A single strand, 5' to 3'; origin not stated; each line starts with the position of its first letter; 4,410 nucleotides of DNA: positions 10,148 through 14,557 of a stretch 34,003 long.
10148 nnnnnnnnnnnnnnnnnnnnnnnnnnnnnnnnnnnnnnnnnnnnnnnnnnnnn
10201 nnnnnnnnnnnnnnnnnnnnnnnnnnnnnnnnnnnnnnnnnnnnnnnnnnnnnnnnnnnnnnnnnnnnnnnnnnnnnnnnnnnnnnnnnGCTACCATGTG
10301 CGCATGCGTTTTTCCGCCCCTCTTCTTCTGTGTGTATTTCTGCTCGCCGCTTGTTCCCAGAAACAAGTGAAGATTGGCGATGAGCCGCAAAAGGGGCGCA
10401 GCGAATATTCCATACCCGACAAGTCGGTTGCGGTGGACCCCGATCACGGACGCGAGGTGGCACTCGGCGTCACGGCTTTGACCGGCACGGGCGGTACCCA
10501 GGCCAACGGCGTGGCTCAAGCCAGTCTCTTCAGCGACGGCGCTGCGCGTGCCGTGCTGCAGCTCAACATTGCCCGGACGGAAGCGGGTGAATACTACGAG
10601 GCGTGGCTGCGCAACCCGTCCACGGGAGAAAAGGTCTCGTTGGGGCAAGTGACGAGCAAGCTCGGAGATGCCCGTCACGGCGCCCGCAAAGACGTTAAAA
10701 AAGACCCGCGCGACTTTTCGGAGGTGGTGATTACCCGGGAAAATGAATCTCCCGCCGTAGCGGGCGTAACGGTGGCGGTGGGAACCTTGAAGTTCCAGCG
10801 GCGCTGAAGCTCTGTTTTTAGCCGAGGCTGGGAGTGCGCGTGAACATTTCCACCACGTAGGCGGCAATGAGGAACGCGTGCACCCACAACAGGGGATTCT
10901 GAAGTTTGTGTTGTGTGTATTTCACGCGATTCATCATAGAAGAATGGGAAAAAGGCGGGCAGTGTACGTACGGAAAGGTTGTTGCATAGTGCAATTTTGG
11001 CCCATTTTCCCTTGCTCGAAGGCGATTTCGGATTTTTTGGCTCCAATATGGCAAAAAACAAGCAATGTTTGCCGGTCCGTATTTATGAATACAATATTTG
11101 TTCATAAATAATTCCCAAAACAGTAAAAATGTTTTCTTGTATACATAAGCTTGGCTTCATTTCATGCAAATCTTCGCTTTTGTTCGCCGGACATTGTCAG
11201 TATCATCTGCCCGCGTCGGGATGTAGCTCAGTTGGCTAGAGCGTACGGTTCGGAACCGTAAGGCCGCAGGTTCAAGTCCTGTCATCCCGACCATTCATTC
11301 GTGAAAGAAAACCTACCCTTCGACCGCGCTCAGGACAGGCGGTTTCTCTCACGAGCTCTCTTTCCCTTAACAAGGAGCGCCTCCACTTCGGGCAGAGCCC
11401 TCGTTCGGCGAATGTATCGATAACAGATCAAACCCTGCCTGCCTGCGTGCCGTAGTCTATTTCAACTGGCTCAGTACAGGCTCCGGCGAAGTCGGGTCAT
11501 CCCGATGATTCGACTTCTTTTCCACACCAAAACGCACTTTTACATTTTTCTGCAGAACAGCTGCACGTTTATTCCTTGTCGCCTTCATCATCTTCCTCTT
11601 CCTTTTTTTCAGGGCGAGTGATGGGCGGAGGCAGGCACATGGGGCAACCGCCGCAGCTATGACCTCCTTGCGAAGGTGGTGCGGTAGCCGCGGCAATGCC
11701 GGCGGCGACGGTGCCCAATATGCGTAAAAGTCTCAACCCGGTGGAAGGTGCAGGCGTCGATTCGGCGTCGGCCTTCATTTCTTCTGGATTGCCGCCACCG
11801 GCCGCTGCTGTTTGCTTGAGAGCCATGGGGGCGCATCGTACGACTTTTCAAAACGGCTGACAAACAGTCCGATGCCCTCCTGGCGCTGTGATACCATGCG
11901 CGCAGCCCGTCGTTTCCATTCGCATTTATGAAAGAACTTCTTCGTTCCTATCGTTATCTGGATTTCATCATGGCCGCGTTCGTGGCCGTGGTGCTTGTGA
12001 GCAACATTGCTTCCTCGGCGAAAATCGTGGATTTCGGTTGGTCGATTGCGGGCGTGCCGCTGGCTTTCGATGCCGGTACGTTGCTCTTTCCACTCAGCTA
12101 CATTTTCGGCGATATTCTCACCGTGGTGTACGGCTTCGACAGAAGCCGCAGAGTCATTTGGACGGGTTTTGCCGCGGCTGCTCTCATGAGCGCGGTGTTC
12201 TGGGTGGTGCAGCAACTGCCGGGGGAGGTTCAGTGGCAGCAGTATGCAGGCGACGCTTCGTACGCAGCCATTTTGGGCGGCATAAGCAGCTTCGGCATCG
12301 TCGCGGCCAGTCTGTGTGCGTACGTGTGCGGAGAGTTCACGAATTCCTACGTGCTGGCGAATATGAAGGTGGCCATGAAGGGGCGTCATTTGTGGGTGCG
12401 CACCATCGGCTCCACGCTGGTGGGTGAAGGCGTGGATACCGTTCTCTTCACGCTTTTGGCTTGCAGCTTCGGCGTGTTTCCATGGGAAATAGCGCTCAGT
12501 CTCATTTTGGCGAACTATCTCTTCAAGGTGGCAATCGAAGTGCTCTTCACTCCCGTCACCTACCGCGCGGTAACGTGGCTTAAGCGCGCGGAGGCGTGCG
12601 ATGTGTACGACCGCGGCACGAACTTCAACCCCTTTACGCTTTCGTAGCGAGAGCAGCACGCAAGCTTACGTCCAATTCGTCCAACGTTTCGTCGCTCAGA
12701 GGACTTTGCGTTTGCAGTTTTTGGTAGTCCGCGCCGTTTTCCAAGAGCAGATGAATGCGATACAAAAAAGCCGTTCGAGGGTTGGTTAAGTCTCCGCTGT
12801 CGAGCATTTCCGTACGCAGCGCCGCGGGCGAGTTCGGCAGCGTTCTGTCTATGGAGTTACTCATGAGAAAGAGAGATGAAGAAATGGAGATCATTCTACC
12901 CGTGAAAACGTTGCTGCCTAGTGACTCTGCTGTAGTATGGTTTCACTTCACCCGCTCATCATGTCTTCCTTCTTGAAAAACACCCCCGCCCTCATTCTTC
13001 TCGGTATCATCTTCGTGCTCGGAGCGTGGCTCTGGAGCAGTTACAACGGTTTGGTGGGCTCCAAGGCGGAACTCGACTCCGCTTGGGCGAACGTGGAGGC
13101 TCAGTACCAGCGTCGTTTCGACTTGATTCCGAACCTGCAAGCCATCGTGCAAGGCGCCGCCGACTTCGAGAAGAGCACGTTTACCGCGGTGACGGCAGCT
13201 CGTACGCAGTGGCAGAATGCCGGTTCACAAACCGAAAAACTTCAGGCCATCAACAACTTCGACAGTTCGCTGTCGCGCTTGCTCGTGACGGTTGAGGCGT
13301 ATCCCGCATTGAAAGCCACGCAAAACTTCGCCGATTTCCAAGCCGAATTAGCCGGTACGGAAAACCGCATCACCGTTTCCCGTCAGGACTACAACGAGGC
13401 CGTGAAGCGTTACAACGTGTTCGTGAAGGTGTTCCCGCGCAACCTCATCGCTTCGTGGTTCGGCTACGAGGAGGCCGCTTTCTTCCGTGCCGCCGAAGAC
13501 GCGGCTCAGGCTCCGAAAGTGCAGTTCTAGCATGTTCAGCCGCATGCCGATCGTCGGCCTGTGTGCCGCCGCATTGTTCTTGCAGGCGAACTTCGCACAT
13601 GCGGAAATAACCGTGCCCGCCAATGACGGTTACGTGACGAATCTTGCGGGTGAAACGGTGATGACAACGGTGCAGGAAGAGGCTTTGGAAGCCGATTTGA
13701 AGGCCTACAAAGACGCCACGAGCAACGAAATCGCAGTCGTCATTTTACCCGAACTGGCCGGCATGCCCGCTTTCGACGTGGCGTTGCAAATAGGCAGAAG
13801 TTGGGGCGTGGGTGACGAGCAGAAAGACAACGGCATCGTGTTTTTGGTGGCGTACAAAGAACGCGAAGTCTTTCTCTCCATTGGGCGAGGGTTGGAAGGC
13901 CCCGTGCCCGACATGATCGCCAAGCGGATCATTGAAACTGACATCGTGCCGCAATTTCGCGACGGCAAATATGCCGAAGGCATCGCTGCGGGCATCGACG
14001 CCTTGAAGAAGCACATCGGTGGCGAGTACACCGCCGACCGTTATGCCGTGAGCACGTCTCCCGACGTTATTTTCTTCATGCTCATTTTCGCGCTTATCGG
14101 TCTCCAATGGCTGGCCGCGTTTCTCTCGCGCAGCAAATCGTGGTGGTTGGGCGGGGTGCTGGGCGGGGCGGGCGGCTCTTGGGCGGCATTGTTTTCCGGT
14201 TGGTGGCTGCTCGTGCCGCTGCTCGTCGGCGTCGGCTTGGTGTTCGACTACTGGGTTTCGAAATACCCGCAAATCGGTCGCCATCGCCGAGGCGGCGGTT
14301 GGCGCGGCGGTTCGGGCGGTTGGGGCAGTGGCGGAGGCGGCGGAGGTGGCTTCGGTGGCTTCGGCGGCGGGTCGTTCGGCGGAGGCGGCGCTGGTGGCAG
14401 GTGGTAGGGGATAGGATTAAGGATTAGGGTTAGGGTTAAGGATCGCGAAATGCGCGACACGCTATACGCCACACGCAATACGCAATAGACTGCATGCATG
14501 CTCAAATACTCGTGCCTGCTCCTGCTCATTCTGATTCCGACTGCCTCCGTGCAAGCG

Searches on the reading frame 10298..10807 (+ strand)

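Call 31: search_protein_families(library=pfam, proteins=[window:10298-10807:+], max_evalue=0.001)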
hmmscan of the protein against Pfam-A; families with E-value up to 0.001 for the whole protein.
window:10298-10807:+ (169 aa): 1 family
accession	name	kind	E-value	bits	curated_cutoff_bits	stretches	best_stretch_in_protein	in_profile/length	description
PF10099.14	RskA_C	-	6.6e-09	36.6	29.4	1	58-150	43-125/135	Anti-sigma-K factor rskA, C-terminal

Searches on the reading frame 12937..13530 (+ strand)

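Call 31: search_protein_families(library=pfam, proteins=[window:12937-13530:+], max_evalue=0.001)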
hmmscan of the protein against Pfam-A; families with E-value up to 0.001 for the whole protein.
window:12937-13530:+ (197 aa): 1 family
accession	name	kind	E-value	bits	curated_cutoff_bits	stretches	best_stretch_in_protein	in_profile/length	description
PF04011.17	LemA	-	7.3e-54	182.1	26.2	1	49-197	1-149/149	LemA family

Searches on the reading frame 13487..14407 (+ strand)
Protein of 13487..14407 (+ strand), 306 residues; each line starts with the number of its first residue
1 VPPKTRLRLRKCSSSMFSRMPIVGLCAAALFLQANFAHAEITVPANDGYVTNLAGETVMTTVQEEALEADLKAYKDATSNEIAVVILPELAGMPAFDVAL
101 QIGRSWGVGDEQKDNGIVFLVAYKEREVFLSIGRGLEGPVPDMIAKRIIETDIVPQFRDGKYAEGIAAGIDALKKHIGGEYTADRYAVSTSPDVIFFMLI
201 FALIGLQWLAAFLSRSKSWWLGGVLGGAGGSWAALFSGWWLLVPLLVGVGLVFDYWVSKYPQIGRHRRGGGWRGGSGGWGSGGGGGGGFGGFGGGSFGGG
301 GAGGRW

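Call 31: search_protein_families(library=pfam, proteins=[window:13487-14407:+], max_evalue=0.001)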
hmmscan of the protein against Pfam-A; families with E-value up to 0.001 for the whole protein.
window:13487-14407:+ (306 aa): 1 family
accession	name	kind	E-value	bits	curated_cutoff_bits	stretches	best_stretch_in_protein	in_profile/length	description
PF04536.20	TPM_phosphatase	-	9.5e-34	116.5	22.1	1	57-174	6-123/125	TPM domain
